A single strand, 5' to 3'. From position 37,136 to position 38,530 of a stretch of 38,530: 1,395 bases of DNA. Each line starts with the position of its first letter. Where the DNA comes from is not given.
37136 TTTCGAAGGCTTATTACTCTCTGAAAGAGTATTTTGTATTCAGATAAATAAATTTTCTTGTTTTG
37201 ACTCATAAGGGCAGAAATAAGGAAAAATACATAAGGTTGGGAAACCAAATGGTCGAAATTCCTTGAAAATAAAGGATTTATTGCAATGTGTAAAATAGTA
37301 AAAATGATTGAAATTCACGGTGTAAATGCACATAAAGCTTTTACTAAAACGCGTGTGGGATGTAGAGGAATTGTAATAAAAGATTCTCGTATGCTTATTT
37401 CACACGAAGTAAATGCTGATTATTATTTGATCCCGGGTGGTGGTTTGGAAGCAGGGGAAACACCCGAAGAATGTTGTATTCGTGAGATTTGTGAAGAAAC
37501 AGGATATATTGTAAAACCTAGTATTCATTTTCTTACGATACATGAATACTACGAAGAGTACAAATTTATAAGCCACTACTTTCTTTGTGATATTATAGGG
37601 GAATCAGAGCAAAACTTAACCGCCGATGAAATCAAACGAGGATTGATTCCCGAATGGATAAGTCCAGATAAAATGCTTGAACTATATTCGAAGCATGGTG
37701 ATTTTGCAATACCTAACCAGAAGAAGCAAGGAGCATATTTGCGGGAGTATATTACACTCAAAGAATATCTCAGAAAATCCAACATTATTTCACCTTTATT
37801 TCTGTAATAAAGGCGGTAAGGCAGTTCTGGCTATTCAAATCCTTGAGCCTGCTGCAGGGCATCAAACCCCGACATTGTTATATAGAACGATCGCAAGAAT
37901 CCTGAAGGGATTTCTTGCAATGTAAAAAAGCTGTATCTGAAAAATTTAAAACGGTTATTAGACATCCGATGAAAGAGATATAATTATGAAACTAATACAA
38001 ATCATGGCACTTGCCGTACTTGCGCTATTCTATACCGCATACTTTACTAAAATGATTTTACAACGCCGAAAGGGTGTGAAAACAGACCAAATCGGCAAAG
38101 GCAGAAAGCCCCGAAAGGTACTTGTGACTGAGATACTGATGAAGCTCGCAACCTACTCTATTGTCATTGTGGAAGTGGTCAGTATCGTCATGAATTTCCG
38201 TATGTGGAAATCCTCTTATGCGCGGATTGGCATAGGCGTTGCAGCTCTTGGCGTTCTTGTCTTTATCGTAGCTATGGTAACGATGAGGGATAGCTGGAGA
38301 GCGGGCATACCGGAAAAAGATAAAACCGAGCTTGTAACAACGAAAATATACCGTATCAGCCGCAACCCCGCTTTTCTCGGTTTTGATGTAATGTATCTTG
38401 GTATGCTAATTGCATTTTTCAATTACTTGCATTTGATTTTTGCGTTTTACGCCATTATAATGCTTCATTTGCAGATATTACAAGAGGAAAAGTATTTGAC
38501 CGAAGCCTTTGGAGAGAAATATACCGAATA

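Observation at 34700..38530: AT-rich segment organised like a gene-cassette array: unrelated single genes, one orientation, homologous junction repeats, no recombinase in view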

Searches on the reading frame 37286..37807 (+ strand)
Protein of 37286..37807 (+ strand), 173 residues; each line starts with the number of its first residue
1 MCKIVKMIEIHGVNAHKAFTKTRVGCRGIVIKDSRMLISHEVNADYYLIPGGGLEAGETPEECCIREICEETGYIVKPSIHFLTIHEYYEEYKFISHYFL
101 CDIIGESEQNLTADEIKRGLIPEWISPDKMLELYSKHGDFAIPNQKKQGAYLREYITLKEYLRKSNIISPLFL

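Call 6: search_protein_families(library=pfam, proteins=[window:37286-37807:+], max_evalue=0.01)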
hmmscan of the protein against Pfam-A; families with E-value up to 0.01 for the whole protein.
window:37286-37807:+ (173 aa): 1 family
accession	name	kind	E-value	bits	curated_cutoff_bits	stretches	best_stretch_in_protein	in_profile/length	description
PF00293.34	NUDIX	-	6.8e-16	58.9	21.1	1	29-132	8-122/134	NUDIX domain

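Call 13: find_encoding_contigs(protein=window:37286-37807:+, flank=10000, max_places=10)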
Protein window:37286-37807:+ (173 aa): 7 contigs read that carry it; 7 places shown.
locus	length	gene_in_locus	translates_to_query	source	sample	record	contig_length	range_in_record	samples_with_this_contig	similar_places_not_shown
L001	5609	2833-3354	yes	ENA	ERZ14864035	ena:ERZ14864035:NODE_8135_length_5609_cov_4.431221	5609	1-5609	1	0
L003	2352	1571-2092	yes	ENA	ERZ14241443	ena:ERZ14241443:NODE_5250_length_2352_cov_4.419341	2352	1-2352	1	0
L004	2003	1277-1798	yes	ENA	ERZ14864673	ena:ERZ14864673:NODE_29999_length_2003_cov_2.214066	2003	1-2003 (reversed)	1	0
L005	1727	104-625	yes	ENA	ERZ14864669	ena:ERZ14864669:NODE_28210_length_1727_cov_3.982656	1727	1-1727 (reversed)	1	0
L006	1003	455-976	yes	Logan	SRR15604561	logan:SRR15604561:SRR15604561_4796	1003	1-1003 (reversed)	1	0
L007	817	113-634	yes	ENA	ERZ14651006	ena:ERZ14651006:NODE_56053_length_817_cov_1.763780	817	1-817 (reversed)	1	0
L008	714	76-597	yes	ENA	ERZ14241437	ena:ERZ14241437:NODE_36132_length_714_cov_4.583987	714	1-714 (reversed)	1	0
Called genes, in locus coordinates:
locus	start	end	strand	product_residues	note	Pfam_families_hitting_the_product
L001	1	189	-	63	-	?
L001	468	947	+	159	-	PF13420:Acetyltransf_4, PF00583:Acetyltransf_1, PF13673:Acetyltransf_10, PF13508:Acetyltransf_7, PF14542:Acetyltransf_CG (weak), PF08445:FR47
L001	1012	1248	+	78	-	-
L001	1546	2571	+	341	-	PF18958:DUF5700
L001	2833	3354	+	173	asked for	PF00293:NUDIX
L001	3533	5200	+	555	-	PF04140:ICMT, PF04191:PEMT, PF00144:Beta-lactamase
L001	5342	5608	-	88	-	?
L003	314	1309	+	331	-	PF18958:DUF5700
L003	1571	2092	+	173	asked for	PF00293:NUDIX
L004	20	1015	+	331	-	PF18958:DUF5700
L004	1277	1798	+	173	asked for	PF00293:NUDIX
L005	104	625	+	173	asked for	PF00293:NUDIX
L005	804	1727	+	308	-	?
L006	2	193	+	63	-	?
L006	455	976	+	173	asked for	PF00293:NUDIX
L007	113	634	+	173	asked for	PF00293:NUDIX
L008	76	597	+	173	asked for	PF00293:NUDIX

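Call 68: find_homologous_proteins(query=window:37286-37807:+, max_evalue=1e-20)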
Query window:37286-37807:+ (173 aa): 799 proteins with E <= 1e-20 among 814 candidates; the best 120 are listed.
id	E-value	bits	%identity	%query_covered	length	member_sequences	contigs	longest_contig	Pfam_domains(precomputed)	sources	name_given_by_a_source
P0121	2.2e-89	316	85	94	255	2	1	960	PF13508.14,PF00293.35,PF00583.32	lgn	-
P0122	7.6e-89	314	85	94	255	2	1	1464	PF13508.14,PF00293.35,PF00583.32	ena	-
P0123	9.7e-89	314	83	94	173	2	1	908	PF00293.35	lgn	-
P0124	1.0e-87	310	84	92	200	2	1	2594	PF00293.35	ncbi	-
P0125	1.3e-86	307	85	91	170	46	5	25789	PF00293.35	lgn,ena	-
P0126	3.8e-83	296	94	81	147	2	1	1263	PF00293.35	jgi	-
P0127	8.6e-83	294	78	91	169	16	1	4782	PF00293.35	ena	-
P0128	3.9e-82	292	76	93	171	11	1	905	PF00293.35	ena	-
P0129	8.6e-82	291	79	93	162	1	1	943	PF00293.35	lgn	-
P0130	4.5e-80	286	76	92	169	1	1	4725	PF00293.35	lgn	-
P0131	7.9e-80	285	77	92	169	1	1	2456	PF00293.35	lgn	-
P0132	8.1e-80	285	74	92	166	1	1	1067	PF00293.35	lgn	-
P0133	8.3e-80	285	78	91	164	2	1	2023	PF00293.35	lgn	-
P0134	8.4e-80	285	76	92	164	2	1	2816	PF00293.35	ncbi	-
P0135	1.1e-79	284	75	92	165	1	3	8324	PF00293.35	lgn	-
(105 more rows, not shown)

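Call 69: find_encoding_contigs(protein=P0125, flank=7000, max_places=5)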
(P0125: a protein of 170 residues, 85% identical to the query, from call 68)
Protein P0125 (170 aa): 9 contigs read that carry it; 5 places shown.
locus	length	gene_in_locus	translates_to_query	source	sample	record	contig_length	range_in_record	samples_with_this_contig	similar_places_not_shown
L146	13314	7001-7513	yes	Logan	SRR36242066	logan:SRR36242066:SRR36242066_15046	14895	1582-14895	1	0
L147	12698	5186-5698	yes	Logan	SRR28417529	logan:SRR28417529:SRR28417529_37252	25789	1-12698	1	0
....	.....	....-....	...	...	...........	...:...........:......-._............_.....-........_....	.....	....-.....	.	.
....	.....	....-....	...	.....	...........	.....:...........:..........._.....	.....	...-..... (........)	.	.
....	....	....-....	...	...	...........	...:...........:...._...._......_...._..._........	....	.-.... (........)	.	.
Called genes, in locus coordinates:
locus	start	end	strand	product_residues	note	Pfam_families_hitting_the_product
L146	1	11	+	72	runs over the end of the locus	PF00403:HMA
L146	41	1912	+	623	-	PF00122:E1-E2_ATPase, PF00702:Hydrolase, PF08282:Hydrolase_3 (faint)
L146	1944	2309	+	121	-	PF01022:HTH_5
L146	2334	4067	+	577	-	PF00664:ABC_membrane, PF02463:SMC_N (weak), PF00005:ABC_tran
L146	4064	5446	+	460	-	PF01554:MatE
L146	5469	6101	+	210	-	PF04961:FTCD_C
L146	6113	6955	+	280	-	PF00763:THF_DHG_CYH, PF02882:THF_DHG_CYH_C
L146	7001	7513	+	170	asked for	PF00293:NUDIX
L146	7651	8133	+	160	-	PF00583:Acetyltransf_1, PF13673:Acetyltransf_10, PF13508:Acetyltransf_7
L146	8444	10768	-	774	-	PF02368:Big_2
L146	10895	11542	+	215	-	PF00702:Hydrolase, PF08282:Hydrolase_3 (faint), PF12710:HAD, PF13419:HAD_2, PF13242:Hydrolase_like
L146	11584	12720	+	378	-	PF01476:LysM (weak), PF00704:Glyco_hydro_18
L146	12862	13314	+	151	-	?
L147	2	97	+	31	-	?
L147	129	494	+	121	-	PF01022:HTH_5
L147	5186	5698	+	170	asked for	PF00293:NUDIX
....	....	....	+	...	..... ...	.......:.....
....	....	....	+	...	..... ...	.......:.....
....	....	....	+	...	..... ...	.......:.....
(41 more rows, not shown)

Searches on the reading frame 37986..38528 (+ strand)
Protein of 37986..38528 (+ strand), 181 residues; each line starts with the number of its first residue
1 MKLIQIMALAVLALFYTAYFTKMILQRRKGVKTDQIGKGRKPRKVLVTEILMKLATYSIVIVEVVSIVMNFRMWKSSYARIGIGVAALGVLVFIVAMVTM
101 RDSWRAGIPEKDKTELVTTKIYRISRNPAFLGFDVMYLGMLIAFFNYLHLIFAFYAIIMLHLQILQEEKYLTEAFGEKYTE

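Call 6: search_protein_families(library=pfam, proteins=[window:37986-38528:+], max_evalue=0.01)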
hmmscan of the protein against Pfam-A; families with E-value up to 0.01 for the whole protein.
window:37986-38528:+ (181 aa): 3 families
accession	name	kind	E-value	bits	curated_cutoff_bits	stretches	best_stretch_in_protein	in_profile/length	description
PF04140.19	ICMT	-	3.4e-09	37.4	24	1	86-172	5-94/95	Isoprenylcysteine carboxyl methyltransferase (ICMT) family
PF04191.18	PEMT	-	2.8e-08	34.6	25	1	82-177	6-104/105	Phospholipid methyltransferase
PF02544.21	Steroid_dh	-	0.00029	21.3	22.6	1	85-180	41-139/150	3-oxo-5-alpha-steroid 4-dehydrogenase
